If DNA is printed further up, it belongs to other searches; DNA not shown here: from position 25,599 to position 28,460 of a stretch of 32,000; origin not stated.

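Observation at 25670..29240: AT-rich two-gene nuclease-helicase island: Hachiman-like defence module in an otherwise housekeeping neighbourhood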

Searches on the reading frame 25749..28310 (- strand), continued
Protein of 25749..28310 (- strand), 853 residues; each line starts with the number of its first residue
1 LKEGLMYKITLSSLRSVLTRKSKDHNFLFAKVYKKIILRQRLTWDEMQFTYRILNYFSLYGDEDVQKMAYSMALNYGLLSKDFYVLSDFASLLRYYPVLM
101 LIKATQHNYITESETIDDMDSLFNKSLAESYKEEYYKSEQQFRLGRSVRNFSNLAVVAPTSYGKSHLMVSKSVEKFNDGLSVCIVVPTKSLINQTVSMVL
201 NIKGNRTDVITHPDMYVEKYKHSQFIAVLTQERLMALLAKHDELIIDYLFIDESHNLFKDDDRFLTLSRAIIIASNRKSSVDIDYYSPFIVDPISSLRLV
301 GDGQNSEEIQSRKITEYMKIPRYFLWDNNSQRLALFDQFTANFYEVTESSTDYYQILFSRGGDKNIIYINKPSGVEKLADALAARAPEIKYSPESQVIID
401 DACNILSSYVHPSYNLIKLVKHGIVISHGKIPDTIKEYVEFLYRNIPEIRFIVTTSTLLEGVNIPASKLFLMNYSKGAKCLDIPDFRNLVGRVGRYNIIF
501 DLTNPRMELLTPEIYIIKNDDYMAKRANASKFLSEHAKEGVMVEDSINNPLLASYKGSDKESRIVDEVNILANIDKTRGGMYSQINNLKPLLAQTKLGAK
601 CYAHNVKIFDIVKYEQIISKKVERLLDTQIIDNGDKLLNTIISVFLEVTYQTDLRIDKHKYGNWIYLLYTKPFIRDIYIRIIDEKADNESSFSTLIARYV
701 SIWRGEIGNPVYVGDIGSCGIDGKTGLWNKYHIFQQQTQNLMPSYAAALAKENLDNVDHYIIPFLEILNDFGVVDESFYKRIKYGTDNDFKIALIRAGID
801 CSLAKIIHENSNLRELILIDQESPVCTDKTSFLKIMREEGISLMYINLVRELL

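Call 48: predict_structure(alignment_id=A2)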
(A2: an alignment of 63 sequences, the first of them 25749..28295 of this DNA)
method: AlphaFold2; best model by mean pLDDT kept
length: 848 residues; sequences in the alignment: 63
mean_pLDDT: 88.5   pTM: 0.87
mean pLDDT of the five models: 88.5, 88.2, 87.0, 86.3, 86.2
residues with pLDDT >= 90: 519; 70-90: 284; 50-70: 26; < 50: 19
segments of 3 or more residues with pLDDT < 50: 106-111, 648-656
pLDDT, mean of each block of 10 residues (from residue 1): 81 81 90 94 94 91 95 92 92 92 56 74 87 91 92 82 95 97 85 92 92 90 95 92 94 89 94 90 88 75 84 93 93 94 87 92 93 95 94 92 90 95 87 88 94 61 93 83 84 87 93 91 92 87 92 91 92 87 89 90 85 92 90 94 68 53 86 91 80 92 92 87 85 91 92 90 93 92 93 89 94 85 93 90 87
secondary structure, 60 per line:
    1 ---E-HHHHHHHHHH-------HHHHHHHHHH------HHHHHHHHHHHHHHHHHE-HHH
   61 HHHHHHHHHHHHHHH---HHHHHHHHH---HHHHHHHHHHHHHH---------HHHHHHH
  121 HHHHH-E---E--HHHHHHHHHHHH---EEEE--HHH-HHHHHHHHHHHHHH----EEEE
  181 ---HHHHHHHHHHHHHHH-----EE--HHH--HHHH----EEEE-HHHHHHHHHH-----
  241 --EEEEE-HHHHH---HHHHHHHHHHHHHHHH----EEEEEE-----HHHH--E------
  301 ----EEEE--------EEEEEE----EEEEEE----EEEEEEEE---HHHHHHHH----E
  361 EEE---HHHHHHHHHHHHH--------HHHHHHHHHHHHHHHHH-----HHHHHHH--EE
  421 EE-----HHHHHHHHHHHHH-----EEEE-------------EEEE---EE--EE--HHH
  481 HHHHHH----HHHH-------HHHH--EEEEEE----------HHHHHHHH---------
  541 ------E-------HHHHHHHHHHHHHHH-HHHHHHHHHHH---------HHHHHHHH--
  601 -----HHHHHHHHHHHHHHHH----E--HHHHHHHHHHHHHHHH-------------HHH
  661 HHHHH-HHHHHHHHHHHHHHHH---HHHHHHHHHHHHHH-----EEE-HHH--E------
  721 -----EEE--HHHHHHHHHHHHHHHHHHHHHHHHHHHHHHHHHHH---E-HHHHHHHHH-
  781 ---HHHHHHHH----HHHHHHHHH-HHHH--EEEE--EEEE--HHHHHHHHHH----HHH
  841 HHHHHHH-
elements in order (helices of 4 or more, strands of 3 or more residues): H6-15 H23-32 H39-55 H58-75 H79-87 H91-104 H114-125 H134-145 E149-152 H159-172 E177-180 H184-198 H213-216 E221-224 H226-235 E243-247 H249-253 H257-272 E277-282 H288-291 E305-308 E317-322 E327-332 E337-344 H348-355 E360-363 H367-379 H388-404 H410-416 E419-422 H428-440 E446-449 E463-466 H478-486 H491-494 H502-505 E508-513 H524-531 H555-569 H571-581 H591-598 H606-621 H629-644 H658-665 H667-682 H686-699 E705-707 E726-728 H731-765 H771-779 H784-791 H796-804 H806-809 E812-815 E818-821 H824-833 H838-847

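Call 50: fold_search(model_id=the predicted structure, library=pdb)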
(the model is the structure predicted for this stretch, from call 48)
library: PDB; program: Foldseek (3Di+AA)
matches with E <= 10: 1514; with E <= 0.001: 633
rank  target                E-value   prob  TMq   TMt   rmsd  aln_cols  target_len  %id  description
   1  9bh7_A                1.3e-17  1.00  0.49  0.54   9.6       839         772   15  Human DNA polymerase theta helicase domain dimer in the apo form (released 2024-05-01)
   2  5a9j_B                3.3e-17  1.00  0.48  0.51  11.4       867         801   16  Crystal structure of the Helicase domain of human DNA polymerase theta, apo-form (released 2015-12-16)
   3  9b15_A                5.2e-17  1.00  0.49  0.59   9.6       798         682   13  Superfamily 2 helicase Hel308 containing the beta-hairpin from DNA pol theta helicase-like domain (released 2025-03-19)
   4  9b15_B                8.3e-17  1.00  0.49  0.59   9.7       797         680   14  Superfamily 2 helicase Hel308 containing the beta-hairpin from DNA pol theta helicase-like domain (released 2025-03-19)
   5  5aga                  8.7e-17  1.00  0.47  0.51  10.7       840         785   15  Crystal structure of the Helicase domain of human DNA polymerase theta in complex with AMPPNP (released 2015-02-25)
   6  5a9j_C                9.1e-17  1.00  0.50  0.54   9.7       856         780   15  Crystal structure of the Helicase domain of human DNA polymerase theta, apo-form (released 2015-12-16)
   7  9bh6_A                1.3e-16  1.00  0.49  0.53   9.7       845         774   14  Human DNA polymerase theta helicase domain tetramer in the apo form (released 2024-05-01)
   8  5a9j_D                1.7e-16  1.00  0.51  0.55   9.6       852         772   15  Crystal structure of the Helicase domain of human DNA polymerase theta, apo-form (released 2015-12-16)
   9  8vxa_A                3.0e-16  1.00  0.48  0.37  17.0      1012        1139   14  Structure of HamB-DNA complex, conformation 1, from the Escherichia coli Hachiman defense system (released 2024-03-13)
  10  5a9j_A                8.0e-16  1.00  0.49  0.51  11.2       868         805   15  Crystal structure of the Helicase domain of human DNA polymerase theta, apo-form (released 2015-12-16)
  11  9bha_B                8.8e-16  1.00  0.46  0.48  10.3       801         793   15  Human DNA polymerase theta helicase domain dimer bound to DNA in the microhomology annealed conformation (released 2024-05-01)
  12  9bpa_A                1.9e-15  1.00  0.51  0.57   8.6       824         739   15  Human DNA polymerase theta helicase domain in complex with inhibitor AB25583, tetramer form (released 2024-08-28)
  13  2va8_B                2.0e-15  1.00  0.46  0.55  11.4       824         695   14  DNA Repair Helicase Hel308 (released 2008-01-15)
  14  9bha_A                2.3e-15  1.00  0.47  0.49  10.8       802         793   17  Human DNA polymerase theta helicase domain dimer bound to DNA in the microhomology annealed conformation (released 2024-05-01)
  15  2zj8                  2.5e-15  1.00  0.49  0.57   9.8       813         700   15  Archaeal DNA helicase Hjm apo state in form 2 (released 2009-02-10)
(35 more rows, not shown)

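Call 67: search_dna_similar(query=window:25749-28295:-, collection=plasmids, mode=protein, max_rows=12)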
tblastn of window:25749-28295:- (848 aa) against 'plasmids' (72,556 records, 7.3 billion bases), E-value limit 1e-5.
Records with a match: 81; places in all: 81; records where one place covers at least 80% of the query: 3.
Best place of each record, by identity: <60% 81.
By first word of the organism name: Bacillus 16; Rhizobium 8; Agrobacterium 7; Arthrobacter 6; Escherichia 3; Sulfitobacter 3; Rhodococcus 2; Enterococcus 2; Leptospira 2; Aminobacter 2; and 30 more.
By predicted mobility (MOB-suite, as given by PLSDB): conjugative 39; non-mobilizable 32; mobilizable 10.
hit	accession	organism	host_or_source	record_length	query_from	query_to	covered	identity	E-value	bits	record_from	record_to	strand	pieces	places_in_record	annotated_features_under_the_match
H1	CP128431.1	Microbulbifer sp. MKSA007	Smenospongia aurea,bacteria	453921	57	833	92%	32.0%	5e-81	330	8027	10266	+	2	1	hypothetical protein (x2)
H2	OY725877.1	Subdoligranulum variabile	-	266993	2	802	94%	28.7%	4e-91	323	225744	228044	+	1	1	none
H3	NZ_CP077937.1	Staphylococcus aureus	Homo sapiens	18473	9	798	87%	30.9%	9e-52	314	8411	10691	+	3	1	DNA helicase | hypothetical protein | DEAD/DEAH box helicase family protein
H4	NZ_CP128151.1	Bacillus albus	bacterial isolate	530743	23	550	62%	28.9%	1e-50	201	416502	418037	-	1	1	DEAD/DEAH box helicase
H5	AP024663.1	Arthrobacter sp. NicSoilE8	-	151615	136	495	42%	30.7%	7e-30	135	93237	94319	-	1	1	DEAD/DEAH box helicase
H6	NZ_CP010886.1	Vibrio parahaemolyticus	Shrimps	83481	136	491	42%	30.5%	1e-28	131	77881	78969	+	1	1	DEAD/DEAH box helicase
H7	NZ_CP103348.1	Brucella anthropi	-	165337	50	490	52%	24.4%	8e-22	109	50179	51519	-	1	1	DEAD/DEAH box helicase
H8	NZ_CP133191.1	Rhodococcus erythropolis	Spring wheat plant ( Triticum aestivum ...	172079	136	495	42%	29.7%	4e-27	127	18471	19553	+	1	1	DEAD/DEAH box helicase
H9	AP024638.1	Arthrobacter sp. NtRootC7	Nicotiana tabacum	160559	136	495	42%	29.6%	8e-28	129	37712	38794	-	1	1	DEAD/DEAH box helicase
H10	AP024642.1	Arthrobacter sp. NtRootD5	Nicotiana tabacum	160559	136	495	42%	29.6%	8e-28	129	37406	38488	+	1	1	DEAD/DEAH box helicase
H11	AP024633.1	Arthrobacter sp. NtRootA2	Nicotiana tabacum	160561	136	495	42%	29.6%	8e-28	129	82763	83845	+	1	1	DEAD/DEAH box helicase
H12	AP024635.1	Arthrobacter sp. NtRootA4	Nicotiana tabacum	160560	136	495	42%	29.6%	8e-28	129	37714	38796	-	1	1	DEAD/DEAH box helicase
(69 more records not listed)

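Call 79: find_related_loci(query=window:25749-28295:-, collection=viral_contigs, flank=6000)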
Query window:25749-28295:- (848 aa) in viral_contigs; peptide patterns used: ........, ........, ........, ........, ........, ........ (x = any residue, [..] = any of these).
1 stretches matched a pattern, but none encodes a relative of the query by tblastn (E <= 1e-3).
